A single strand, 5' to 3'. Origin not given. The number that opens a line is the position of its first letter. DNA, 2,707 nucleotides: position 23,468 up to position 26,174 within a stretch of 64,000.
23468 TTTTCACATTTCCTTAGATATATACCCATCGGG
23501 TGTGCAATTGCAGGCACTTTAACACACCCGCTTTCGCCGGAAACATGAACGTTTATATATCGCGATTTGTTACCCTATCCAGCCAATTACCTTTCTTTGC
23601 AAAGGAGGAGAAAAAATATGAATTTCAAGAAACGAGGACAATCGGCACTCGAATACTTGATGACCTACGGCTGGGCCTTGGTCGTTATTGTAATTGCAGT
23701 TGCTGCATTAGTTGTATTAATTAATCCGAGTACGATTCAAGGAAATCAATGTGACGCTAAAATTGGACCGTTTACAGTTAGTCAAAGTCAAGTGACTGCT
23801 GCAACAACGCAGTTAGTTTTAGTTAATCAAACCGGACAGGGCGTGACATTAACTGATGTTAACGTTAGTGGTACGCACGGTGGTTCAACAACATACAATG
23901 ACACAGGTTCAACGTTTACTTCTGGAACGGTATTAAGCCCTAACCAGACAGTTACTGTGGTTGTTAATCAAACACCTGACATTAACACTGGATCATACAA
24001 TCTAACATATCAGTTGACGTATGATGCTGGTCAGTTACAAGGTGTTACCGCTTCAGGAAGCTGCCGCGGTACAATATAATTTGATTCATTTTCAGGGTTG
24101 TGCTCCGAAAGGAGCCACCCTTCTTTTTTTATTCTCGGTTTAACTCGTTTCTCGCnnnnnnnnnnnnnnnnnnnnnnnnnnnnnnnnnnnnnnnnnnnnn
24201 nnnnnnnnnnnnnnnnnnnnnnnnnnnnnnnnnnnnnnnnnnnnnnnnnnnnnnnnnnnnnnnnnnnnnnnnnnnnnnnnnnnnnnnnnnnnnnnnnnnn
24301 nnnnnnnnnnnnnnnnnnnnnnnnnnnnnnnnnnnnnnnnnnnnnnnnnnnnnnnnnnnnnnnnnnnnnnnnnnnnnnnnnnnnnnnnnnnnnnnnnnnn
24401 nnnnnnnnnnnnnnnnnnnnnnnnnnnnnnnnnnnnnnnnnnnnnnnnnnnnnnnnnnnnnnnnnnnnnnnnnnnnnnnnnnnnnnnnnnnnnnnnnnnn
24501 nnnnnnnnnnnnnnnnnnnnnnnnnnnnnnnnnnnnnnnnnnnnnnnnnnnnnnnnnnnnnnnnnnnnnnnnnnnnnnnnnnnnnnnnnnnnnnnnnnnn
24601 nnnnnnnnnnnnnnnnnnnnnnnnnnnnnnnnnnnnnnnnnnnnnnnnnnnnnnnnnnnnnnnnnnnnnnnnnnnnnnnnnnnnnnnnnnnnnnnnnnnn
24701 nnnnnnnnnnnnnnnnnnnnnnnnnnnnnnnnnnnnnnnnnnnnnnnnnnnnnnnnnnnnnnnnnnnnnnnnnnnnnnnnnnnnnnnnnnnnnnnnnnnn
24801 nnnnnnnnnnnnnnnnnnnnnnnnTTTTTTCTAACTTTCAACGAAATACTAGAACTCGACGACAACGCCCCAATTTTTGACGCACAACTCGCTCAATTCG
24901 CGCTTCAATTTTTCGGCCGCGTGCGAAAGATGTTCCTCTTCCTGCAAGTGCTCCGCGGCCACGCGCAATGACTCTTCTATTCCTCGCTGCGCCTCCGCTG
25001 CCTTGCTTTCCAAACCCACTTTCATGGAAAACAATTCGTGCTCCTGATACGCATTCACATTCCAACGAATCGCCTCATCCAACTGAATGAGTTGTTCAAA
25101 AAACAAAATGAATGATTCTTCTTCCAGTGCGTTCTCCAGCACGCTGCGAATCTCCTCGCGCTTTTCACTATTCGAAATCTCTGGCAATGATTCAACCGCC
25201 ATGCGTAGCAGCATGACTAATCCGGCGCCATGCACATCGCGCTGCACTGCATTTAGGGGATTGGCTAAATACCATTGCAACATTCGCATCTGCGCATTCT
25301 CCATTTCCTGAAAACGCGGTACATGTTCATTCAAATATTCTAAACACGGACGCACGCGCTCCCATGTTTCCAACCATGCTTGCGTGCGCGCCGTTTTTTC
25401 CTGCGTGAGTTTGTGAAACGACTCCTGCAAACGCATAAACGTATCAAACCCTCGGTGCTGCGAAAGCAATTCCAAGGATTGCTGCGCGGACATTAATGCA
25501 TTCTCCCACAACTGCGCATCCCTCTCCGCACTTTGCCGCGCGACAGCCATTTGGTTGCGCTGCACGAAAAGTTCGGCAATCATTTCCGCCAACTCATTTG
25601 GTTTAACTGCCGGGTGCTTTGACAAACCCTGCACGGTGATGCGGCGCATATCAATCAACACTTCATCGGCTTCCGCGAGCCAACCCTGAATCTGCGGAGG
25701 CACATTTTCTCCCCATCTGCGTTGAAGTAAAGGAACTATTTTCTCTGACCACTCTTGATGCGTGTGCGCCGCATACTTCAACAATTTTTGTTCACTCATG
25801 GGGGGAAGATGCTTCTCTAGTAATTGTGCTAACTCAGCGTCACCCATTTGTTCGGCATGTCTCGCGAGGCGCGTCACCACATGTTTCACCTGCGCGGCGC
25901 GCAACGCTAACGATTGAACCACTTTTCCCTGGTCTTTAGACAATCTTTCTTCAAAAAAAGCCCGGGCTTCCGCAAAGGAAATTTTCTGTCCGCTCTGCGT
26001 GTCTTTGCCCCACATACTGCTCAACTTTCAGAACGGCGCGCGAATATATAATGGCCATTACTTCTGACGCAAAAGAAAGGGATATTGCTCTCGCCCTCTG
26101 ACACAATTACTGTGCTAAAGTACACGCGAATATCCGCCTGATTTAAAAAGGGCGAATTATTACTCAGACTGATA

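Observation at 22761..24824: FlaH-like KaiC ATPase plus a P-loop-less KaiC-like paralog flanking the major pilin gene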

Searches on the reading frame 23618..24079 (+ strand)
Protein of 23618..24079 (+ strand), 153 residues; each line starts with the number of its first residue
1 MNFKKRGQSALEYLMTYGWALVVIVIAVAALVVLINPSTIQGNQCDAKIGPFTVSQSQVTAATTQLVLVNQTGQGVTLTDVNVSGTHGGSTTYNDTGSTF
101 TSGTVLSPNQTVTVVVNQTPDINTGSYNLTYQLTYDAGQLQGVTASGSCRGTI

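Call 3: search_protein_families(library=pfam, proteins=[window:23618-24079:+], max_evalue=0.1)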
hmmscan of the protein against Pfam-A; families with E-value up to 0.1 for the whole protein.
window:23618-24079:+ (153 aa): 1 family
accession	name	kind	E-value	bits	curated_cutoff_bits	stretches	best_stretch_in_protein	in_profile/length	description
PF00932.25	LTD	-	0.0078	17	34.3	1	65-125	24-76/109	Lamin Tail Domain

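Call 4: search_protein_families(library=ncbifam, proteins=[window:23618-24079:+], max_evalue=0.1)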
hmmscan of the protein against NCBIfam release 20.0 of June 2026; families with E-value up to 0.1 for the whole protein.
window:23618-24079:+ (153 aa): 0 families

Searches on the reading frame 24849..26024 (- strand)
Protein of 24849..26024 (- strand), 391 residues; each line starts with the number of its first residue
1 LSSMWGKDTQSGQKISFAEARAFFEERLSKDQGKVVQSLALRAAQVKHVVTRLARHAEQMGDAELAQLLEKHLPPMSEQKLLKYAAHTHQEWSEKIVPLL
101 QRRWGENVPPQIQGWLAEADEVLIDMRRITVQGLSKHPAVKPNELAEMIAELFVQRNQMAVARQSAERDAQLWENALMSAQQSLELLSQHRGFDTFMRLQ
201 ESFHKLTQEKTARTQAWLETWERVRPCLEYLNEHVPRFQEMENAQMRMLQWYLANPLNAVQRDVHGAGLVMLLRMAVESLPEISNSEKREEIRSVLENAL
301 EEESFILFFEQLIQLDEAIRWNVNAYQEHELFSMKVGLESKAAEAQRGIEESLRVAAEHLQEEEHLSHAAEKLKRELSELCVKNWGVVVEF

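Call 3: search_protein_families(library=pfam, proteins=[window:24849-26024:-], max_evalue=0.1)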
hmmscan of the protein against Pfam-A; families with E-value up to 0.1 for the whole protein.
window:24849-26024:- (391 aa): 3 families
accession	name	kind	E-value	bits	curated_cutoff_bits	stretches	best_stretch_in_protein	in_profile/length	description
PF22147.1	AcrIC5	-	0.0085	16.7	27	0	58-91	14-47/53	Anti-CRISPR protein AcrIC5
PF08045.16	CDC14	-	0.048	13.2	23.3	0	145-204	27-84/284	Cell division control protein 14, SIN component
PF01221.23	Dynein_light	-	0.051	14.4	29.1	0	350-389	15-56/86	Dynein light chain type 1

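Call 4: search_protein_families(library=ncbifam, proteins=[window:24849-26024:-], max_evalue=0.1)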
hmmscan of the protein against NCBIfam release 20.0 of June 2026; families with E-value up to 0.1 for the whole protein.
window:24849-26024:- (391 aa): 1 family
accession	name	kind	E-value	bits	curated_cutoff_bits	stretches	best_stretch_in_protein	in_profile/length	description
NF002546.0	PRK02101.2-4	equivalog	0.026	14.1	321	1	93-137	132-172/245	peroxide stress protein YaaA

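Call 82: predict_structure(protein=window:24849-26024:-)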
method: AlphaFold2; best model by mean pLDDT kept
length: 391 residues; sequences in the alignment: 1
mean_pLDDT: 56.3   pTM: 0.35
mean pLDDT of the five models: 56.3, 55.5, 50.9, 50.0, 49.9
residues with pLDDT >= 90: 0; 70-90: 113; 50-70: 100; < 50: 178
segments of 3 or more residues with pLDDT < 50: 1-10, 12-17, 141-150, 152-154, 156-214, 244-267, 304-346, 352-357, 359-366
pLDDT, mean of each block of 10 residues (from residue 1): 34 45 52 63 78 84 84 74 68 74 67 74 71 59 46 47 42 40 38 36 39 52 71 70 48 37 47 73 85 81 51 37 34 31 46 47 49 69 54 52
secondary structure, 60 per line:
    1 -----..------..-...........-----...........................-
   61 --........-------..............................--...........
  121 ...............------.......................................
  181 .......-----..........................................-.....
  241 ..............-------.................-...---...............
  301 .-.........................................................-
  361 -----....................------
elements in order: H17-27 H33-59 H63-70 H78-107 H110-135 H142-187 H193-234 H236-254 H262-278 H286-301 H303-359 H366-385
